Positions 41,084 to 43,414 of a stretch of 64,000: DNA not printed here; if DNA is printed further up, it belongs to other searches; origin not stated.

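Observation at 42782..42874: PilJ-like receptor retains only a relic of the MCP signalling hairpin tip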

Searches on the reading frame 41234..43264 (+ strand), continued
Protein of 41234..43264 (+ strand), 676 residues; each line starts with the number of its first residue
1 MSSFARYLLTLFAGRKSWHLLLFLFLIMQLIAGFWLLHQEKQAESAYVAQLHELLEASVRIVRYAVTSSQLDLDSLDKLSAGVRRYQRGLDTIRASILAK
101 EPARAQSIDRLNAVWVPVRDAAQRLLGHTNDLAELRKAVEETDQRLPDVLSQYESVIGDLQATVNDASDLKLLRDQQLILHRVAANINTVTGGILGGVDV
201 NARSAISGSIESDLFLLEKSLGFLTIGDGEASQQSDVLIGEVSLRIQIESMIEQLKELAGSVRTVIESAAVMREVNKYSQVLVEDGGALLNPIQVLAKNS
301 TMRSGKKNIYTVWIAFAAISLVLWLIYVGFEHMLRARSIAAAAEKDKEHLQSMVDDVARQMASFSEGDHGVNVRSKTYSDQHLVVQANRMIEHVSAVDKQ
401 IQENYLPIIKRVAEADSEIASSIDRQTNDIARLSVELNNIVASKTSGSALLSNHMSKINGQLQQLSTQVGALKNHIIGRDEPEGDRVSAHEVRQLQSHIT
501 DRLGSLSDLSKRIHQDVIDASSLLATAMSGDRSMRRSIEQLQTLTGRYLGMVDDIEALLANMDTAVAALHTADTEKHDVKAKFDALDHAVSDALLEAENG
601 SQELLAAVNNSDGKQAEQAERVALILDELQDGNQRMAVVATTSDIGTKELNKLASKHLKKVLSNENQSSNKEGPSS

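Call 37: find_encoding_contigs(protein=P0001, flank=3000, max_places=4)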
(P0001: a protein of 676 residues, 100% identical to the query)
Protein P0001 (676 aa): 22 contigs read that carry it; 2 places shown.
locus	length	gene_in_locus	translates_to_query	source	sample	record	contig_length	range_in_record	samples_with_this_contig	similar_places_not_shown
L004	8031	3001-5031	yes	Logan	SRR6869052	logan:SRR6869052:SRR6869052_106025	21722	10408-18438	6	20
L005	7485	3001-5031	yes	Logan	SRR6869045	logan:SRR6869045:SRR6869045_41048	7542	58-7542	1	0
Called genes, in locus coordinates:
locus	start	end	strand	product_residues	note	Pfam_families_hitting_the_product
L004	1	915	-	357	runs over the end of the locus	PF02424:ApbE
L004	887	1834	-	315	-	PF02951:GSH-S_N, PF02955:GSH-S_ATP, PF08443:RimK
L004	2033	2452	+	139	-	PF00072:Response_reg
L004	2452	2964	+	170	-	PF01584:CheW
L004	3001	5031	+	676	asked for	-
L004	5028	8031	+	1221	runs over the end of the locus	PF27543:FimL_C (faint), PF26379:FimL_2nd, PF01627:Hpt, PF02518:HATPase_c, PF01584:CheW, PF00072:Response_reg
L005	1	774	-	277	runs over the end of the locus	?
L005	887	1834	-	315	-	PF02951:GSH-S_N, PF02955:GSH-S_ATP, PF08443:RimK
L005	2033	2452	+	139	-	PF00072:Response_reg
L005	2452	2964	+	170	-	PF01584:CheW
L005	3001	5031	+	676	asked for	-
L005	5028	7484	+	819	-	?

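Call 39: find_homologous_proteins(query=P0009, max_evalue=1e-50)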
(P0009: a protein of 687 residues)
Query P0009 (687 aa): 7364 proteins with E <= 1e-50 among 8000 candidates; the best 120 are listed.
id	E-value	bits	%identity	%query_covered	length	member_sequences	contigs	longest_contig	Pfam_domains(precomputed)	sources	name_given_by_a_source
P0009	0.0e+0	1422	100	100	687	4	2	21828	PF00015.27,PF13675.12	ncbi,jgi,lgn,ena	-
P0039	3.9e-229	780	58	100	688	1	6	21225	PF00015.27,PF13675.12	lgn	-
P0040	2.7e-208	712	57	100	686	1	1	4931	PF00015.27,PF13675.12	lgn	-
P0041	2.7e-206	705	56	100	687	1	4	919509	PF00015.27,PF13675.12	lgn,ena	-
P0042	2.0e-205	702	57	96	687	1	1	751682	PF00015.27,PF13675.12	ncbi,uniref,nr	ncbi:methyl-accepting chemotaxis protein [Aliikangiella coralliicola]|uniref:Chemotaxis protein n=1 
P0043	1.7e-204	699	54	99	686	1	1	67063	PF00015.27,PF13675.12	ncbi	-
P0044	2.4e-204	699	56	97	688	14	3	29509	PF00015.27,PF13675.12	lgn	-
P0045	4.5e-204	698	57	98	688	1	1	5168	PF00015.27,PF13675.12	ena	-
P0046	4.9e-204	698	57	98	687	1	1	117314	PF00015.27,PF13675.12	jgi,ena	-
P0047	7.4e-204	697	57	95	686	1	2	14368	PF00015.27,PF13675.12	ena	-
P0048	1.2e-203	696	57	95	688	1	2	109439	PF00015.27,PF13675.12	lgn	-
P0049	1.6e-203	696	57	99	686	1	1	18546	PF00015.27,PF13675.12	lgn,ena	-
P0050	2.7e-203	695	56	97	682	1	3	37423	PF00015.27,PF13675.12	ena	-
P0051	3.0e-203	695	56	96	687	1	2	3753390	PF00015.27,PF13675.12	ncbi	ncbi:methyl-accepting chemotaxis protein [Aliikangiella sp. IMCC44653]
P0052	6.1e-203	694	56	97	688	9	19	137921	PF00015.27,PF13675.12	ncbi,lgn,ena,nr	ncbi:MAG: methyl-accepting chemotaxis protein [Pseudomonadota bacterium]|nr:chemotaxis protein [Pseu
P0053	6.7e-203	694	57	97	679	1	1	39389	PF00015.27,PF13675.12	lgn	-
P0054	1.3e-202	693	57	97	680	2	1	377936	PF00015.27,PF13675.12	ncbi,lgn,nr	ncbi:TPA: chemotaxis chemoreceptor PilJ [Pseudomonas aeruginosa]|nr:chemotaxis chemoreceptor PilJ [P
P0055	1.3e-202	693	56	97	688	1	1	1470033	PF00015.27,PF13675.12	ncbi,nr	ncbi:MAG: methyl-accepting chemotaxis protein [Pseudomonadota bacterium]|nr:methyl-accepting chemota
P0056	1.8e-202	692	57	97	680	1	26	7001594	PF00015.27,PF13675.12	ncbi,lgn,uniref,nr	ncbi:TPA: chemotaxis chemoreceptor PilJ [Pseudomonas aeruginosa]|uniref:chemotaxis chemoreceptor Pil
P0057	2.1e-202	692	57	97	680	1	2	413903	PF00015.27,PF13675.12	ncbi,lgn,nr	ncbi:TPA: chemotaxis chemoreceptor PilJ [Pseudomonas aeruginosa]|nr:chemotaxis chemoreceptor PilJ [P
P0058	2.3e-202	692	57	97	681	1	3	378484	PF00015.27,PF13675.12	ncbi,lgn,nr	ncbi:TPA: chemotaxis chemoreceptor PilJ [Pseudomonas aeruginosa]|nr:chemotaxis chemoreceptor PilJ [P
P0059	2.6e-202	692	56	97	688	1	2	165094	PF00015.27,PF13675.12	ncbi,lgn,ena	-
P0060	2.7e-202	692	55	100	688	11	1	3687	PF00015.27,PF13675.12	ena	-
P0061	3.6e-202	691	57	97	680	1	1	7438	PF00015.27,PF13675.12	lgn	-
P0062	4.0e-202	691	57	97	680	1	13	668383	PF00015.27,PF13675.12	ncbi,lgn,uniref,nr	ncbi:TPA: chemotaxis chemoreceptor PilJ [Pseudomonas aeruginosa]|uniref:chemotaxis chemoreceptor Pil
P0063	4.5e-202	691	56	96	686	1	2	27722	PF00015.27,PF13675.12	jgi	-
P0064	4.6e-202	691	57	97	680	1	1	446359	PF00015.27,PF13675.12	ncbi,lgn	ncbi:TPA: chemotaxis chemoreceptor PilJ [Pseudomonas aeruginosa]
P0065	5.1e-202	691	57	97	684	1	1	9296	PF00015.27,PF13675.12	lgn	-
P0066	5.4e-202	691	56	98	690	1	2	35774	PF00015.27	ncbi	-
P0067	6.1e-202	691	57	97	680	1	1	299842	PF00015.27,PF13675.12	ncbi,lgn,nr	ncbi:TPA: chemotaxis chemoreceptor PilJ [Pseudomonas aeruginosa]|nr:chemotaxis chemoreceptor PilJ [P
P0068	7.1e-202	690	57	97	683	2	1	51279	PF00015.27,PF13675.12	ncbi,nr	ncbi:chemotaxis chemoreceptor PilJ [Pseudomonas aeruginosa]|nr:chemotaxis chemoreceptor PilJ [Pseudo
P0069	7.6e-202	690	57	97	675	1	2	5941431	PF00015.27,PF13675.12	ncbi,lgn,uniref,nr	ncbi:methyl-accepting chemotaxis protein [Zooshikella ganghwensis]|uniref:Chemotaxis protein n=1 Tax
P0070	8.1e-202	690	57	97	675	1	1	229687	PF00015.27,PF13675.12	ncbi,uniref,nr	ncbi:methyl-accepting chemotaxis protein [Zooshikella harenae]|uniref:Type IV pili methyl-accepting 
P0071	8.9e-202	690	55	100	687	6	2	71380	PF00015.27,PF13675.12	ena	-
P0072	9.0e-202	690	53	98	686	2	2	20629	PF00015.27,PF13675.12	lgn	-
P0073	1.1e-201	690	57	97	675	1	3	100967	PF00015.27,PF13675.12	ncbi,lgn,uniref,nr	ncbi:methyl-accepting chemotaxis protein [Zooshikella ganghwensis]|uniref:methyl-accepting chemotaxi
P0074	1.1e-201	690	57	97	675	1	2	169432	PF00015.27,PF13675.12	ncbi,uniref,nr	ncbi:type IV pili methyl-accepting chemotaxis transducer N-terminal domain-containing protein [Zoosh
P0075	1.1e-201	690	57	97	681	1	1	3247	PF00015.27,PF13675.12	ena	-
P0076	1.1e-201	690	55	99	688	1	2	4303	PF00015.27,PF13675.12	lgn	-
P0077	1.2e-201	690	55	100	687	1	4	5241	PF00015.27,PF13675.12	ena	-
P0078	1.6e-201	689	57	97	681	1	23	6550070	PF00015.27,PF13675.12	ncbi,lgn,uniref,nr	ncbi:chemotaxis protein [Pseudomonas aeruginosa LES431]|uniref:chemotaxis chemoreceptor PilJ n=1 Tax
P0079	1.8e-201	689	57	95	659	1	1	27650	PF00015.27,PF13675.12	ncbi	ncbi:MAG: chemotaxis protein, partial [Ketobacter sp.]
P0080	2.0e-201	689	57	97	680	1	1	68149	PF00015.27,PF13675.12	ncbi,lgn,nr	ncbi:chemotaxis chemoreceptor PilJ [Pseudomonas aeruginosa]|nr:chemotaxis chemoreceptor PilJ [Pseudo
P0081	2.0e-201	689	56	93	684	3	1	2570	PF00015.27,PF13675.12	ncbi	-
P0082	2.4e-201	689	57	95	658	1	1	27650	PF00015.27,PF13675.12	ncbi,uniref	ncbi:methyl-accepting chemotaxis protein [Ketobacter sp.]|uniref:methyl-accepting chemotaxis protein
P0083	2.4e-201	689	56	97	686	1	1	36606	PF00015.27,PF13675.12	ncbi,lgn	-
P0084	3.8e-201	688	57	97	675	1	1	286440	PF00015.27,PF13675.12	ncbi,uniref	ncbi:methyl-accepting chemotaxis protein [Zooshikella sp. RANM57]|uniref:methyl-accepting chemotaxis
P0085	4.0e-201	688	56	97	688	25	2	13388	PF00015.27,PF13675.12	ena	-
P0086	4.1e-201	688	56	96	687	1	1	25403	PF00015.27,PF13675.12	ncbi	-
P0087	4.9e-201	688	56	97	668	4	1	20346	PF00015.27,PF13675.12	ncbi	ncbi:MAG: methyl-accepting chemotaxis protein [Pseudomonadota bacterium]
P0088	5.3e-201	688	55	98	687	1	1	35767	PF00015.27,PF13675.12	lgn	-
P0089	5.4e-201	687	55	98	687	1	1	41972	PF00015.27,PF13675.12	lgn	-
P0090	5.5e-201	687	56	96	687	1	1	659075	PF00015.27,PF13675.12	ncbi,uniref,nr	ncbi:chemotaxis protein [Aliikangiella marina]|uniref:Chemotaxis protein n=1 Tax=Aliikangiella marin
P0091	7.6e-201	687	55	100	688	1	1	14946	PF00015.27,PF13675.12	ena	-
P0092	7.6e-201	687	55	97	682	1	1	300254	PF00015.27,PF13675.12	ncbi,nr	ncbi:MAG: type IV pili methyl-accepting chemotaxis transducer N-terminal domain-containing protein [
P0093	1.1e-200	686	55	96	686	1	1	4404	PF00015.27,PF13675.12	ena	-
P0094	1.5e-200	686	57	97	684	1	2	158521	PF00015.27,PF13675.12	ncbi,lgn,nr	ncbi:chemotaxis chemoreceptor PilJ [Pseudomonas aeruginosa]|nr:chemotaxis chemoreceptor PilJ [Pseudo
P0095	1.6e-200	686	56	97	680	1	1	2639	PF00015.27,PF13675.12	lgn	-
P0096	1.6e-200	686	57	97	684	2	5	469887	PF00015.27,PF13675.12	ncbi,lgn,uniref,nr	ncbi:TPA: chemotaxis chemoreceptor PilJ [Pseudomonas aeruginosa]|uniref:chemotaxis chemoreceptor Pil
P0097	1.7e-200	686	56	94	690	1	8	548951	PF00015.27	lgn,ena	-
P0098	1.9e-200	686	56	94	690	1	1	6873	PF00015.27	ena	-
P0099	2.3e-200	685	57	97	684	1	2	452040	PF00015.27,PF13675.12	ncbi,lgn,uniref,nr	ncbi:TPA: chemotaxis protein [Pseudomonas aeruginosa]|uniref:chemotaxis chemoreceptor PilJ n=1 Tax=P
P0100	2.4e-200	685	57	97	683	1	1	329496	PF00015.27,PF13675.12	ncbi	ncbi:chemotaxis chemoreceptor PilJ [Pseudomonas aeruginosa]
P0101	2.8e-200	685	57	97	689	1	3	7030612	PF00015.27,PF13675.12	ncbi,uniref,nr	ncbi:chemotaxis chemoreceptor PilJ [Pseudomonas aeruginosa]|uniref:chemotaxis chemoreceptor PilJ n=5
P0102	3.0e-200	685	57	97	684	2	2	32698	PF00015.27,PF13675.12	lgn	-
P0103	3.2e-200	685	57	97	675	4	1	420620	PF00015.27,PF13675.12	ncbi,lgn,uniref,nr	ncbi:chemotaxis protein [Pseudomonas aeruginosa]|uniref:chemotaxis chemoreceptor PilJ n=1 Tax=Pseudo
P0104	3.6e-200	685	56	95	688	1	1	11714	PF00015.27,PF13675.12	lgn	-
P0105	3.9e-200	685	57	97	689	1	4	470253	PF00015.27,PF13675.12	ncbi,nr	ncbi:TPA: chemotaxis protein [Pseudomonas aeruginosa]|nr:chemotaxis chemoreceptor PilJ [Pseudomonas 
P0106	4.3e-200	685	57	97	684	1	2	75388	PF00015.27,PF13675.12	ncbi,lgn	ncbi:TPA: chemotaxis chemoreceptor PilJ [Pseudomonas aeruginosa]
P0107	4.5e-200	684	57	97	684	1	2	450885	PF00015.27,PF13675.12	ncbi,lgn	ncbi:TPA: chemotaxis chemoreceptor PilJ [Pseudomonas aeruginosa]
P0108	5.9e-200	684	55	98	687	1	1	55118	PF00015.27,PF13675.12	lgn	-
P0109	7.7e-200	684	57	97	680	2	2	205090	PF00015.27,PF13675.12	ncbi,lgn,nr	ncbi:chemotaxis chemoreceptor PilJ [Pseudomonas aeruginosa]|nr:chemotaxis protein [Pseudomonas aerug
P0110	8.6e-200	684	57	97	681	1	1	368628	PF00015.27,PF13675.12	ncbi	ncbi:chemotaxis chemoreceptor PilJ [Pseudomonas aeruginosa]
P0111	9.9e-200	683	57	97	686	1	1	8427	PF00015.27,PF13675.12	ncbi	-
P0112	1.1e-199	683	55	98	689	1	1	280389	PF00015.27,PF13675.12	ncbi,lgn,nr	ncbi:MAG: type IV pili methyl-accepting chemotaxis transducer N-terminal domain-containing protein [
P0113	1.2e-199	683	57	97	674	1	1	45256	PF00015.27,PF13675.12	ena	-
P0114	1.5e-199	683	55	96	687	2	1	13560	PF00015.27,PF13675.12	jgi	-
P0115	1.5e-199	683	56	97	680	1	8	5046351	PF00015.27,PF13675.12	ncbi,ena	ncbi:methyl-accepting chemotaxis protein [Aquipseudomonas campi]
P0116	1.6e-199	683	56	97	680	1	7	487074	PF00015.27,PF13675.12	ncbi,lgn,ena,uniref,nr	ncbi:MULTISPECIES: methyl-accepting chemotaxis protein [Pseudomonas]|uniref:methyl-accepting chemota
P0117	1.9e-199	682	56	95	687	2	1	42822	PF00015.27,PF13675.12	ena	-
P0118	2.1e-199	682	57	97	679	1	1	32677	PF00015.27,PF13675.12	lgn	-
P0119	2.2e-199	682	56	97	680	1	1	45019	PF00015.27,PF13675.12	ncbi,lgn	-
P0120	2.4e-199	682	56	97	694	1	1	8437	PF00015.27,PF13675.12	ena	-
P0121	2.8e-199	682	56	98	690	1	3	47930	PF00015.27,PF13675.12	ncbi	-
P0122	2.9e-199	682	56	97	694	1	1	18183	PF00015.27,PF13675.12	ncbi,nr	ncbi:MAG: type IV pili methyl-accepting chemotaxis transducer N-terminal domain-containing protein [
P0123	3.0e-199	682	54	99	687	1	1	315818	PF00015.27,PF13675.12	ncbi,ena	-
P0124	3.7e-199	681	57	97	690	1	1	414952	PF00015.27,PF13675.12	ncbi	-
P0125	3.8e-199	681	56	94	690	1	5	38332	PF00015.27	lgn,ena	-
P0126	4.1e-199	681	56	96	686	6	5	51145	PF00015.27,PF13675.12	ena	-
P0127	4.2e-199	681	57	97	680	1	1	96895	PF00015.27,PF13675.12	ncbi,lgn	ncbi:TPA: chemotaxis chemoreceptor PilJ [Pseudomonas aeruginosa]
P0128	5.7e-199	681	54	100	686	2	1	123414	PF00015.27,PF13675.12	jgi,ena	-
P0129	5.9e-199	681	57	97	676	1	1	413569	PF00015.27,PF13675.12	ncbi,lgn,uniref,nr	ncbi:chemotaxis chemoreceptor PilJ [Pseudomonas aeruginosa]|uniref:chemotaxis chemoreceptor PilJ n=1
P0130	5.9e-199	681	56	97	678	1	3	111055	PF00015.27,PF13675.12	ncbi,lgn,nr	ncbi:TPA: chemotaxis chemoreceptor PilJ [Pseudomonas aeruginosa]|nr:chemotaxis chemoreceptor PilJ [P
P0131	5.9e-199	681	57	97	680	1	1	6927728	PF00015.27,PF13675.12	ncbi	ncbi:chemotaxis chemoreceptor PilJ [Pseudomonas aeruginosa]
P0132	6.8e-199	681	55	97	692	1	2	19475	PF00015.27,PF13675.12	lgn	-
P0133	7.3e-199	680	55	97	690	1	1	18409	PF00015.27,PF13675.12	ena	-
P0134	7.3e-199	680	55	97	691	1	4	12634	PF00015.27,PF13675.12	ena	-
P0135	7.6e-199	680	57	97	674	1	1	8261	PF00015.27,PF13675.12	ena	-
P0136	8.4e-199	680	56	97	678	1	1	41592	PF00015.27,PF13675.12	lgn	-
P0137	8.5e-199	680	55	96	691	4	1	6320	PF00015.27,PF04108.18,PF13675.12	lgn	-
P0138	9.1e-199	680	56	98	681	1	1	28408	PF00015.27,PF13675.12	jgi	jgi:twitching motility protein PilJ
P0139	1.0e-198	680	55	97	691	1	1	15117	PF00015.27,PF13675.12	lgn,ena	-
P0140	1.1e-198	680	57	99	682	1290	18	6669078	PF00015.27,PF13675.12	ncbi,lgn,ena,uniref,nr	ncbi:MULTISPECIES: methyl-accepting chemotaxis protein [Pseudomonas]|uniref:Chemotaxis protein n=2 T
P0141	1.2e-198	680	56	97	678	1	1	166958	PF00015.27,PF13675.12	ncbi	ncbi:chemotaxis chemoreceptor PilJ [Pseudomonas aeruginosa]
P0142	1.2e-198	680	57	98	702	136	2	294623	PF00015.27,PF13675.12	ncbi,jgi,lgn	-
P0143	1.6e-198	679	56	97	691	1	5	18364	PF00015.27,PF13675.12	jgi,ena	-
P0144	1.7e-198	679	56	97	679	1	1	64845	PF00015.27,PF13675.12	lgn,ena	-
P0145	1.8e-198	679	57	97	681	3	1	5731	PF00015.27,PF13675.12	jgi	-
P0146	2.4e-198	679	55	95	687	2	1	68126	PF00015.27,PF13675.12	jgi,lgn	jgi:twitching motility protein PilJ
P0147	2.4e-198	679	55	97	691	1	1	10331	PF00015.27,PF13675.12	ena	-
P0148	2.8e-198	679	57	97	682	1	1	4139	PF00015.27,PF13675.12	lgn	-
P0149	3.3e-198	678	55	97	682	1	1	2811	PF00015.27,PF13675.12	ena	-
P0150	3.4e-198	678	56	98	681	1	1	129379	PF00015.27,PF13675.12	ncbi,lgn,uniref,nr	ncbi:methyl-accepting chemotaxis protein [Pseudomonas sp. 5P_3.1_Bac2]|uniref:methyl-accepting chemo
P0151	3.5e-198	678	54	99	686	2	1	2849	PF00015.27,PF13675.12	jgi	-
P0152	3.5e-198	678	56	97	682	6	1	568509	PF00015.27,PF13675.12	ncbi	-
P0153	3.7e-198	678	57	97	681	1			PF00015.27,PF13675.12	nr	nr:chemotaxis chemoreceptor PilJ [Pseudomonas aeruginosa]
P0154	3.7e-198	678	55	96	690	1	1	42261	PF00015.27,PF13675.12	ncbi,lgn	-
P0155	3.8e-198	678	57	97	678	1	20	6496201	PF00015.27,PF13675.12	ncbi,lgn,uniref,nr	ncbi:TPA: chemotaxis protein [Pseudomonas aeruginosa]|uniref:chemotaxis chemoreceptor PilJ n=1 Tax=P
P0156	4.1e-198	678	56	97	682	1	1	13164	PF00015.27,PF13675.12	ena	-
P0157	4.2e-198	678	57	97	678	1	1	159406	PF00015.27,PF13675.12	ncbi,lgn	-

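Call 40: find_encoding_contigs(protein=P0140, flank=10000, max_places=1)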
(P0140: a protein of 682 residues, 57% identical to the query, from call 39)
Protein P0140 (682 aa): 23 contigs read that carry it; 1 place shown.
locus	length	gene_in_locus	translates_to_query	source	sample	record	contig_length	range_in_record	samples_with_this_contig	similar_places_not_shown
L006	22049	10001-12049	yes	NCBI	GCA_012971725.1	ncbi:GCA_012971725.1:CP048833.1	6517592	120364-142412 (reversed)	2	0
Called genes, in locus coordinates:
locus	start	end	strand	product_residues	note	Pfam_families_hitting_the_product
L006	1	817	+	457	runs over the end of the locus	PF00291:PALP, PF00571:CBS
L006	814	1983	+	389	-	PF01053:Cys_Met_Meta_PP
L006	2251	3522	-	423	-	PF01979:Amidohydro_1, PF12890:DHOase, PF07969:Amidohydro_3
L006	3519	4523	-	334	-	PF02729:OTCace_N, PF00185:OTCace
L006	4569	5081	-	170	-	PF00156:Pribosyltran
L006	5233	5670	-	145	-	PF03652:RuvX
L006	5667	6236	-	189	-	PF02622:DUF179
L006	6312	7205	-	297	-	PF13103:TonB_2 (weak), PF03544:TonB_C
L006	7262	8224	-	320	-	PF02951:GSH-S_N, PF02955:GSH-S_ATP, PF08443:RimK (weak)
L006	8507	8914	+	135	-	PF00072:Response_reg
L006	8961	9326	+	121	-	PF00072:Response_reg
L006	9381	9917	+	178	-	PF01584:CheW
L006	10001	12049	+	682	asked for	PF13675:PilJ, PF00015:MCPsignal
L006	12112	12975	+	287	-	PF03705:CheR_N, PF01739:CheR, PF08242:Methyltransf_12 (faint)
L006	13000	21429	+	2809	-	PF01627:Hpt (weak), PF27543:FimL_C, PF26379:FimL_2nd, PF27543:FimL_C, PF01627:Hpt, PF02518:HATPase_c, PF01584:CheW, PF00072:Response_reg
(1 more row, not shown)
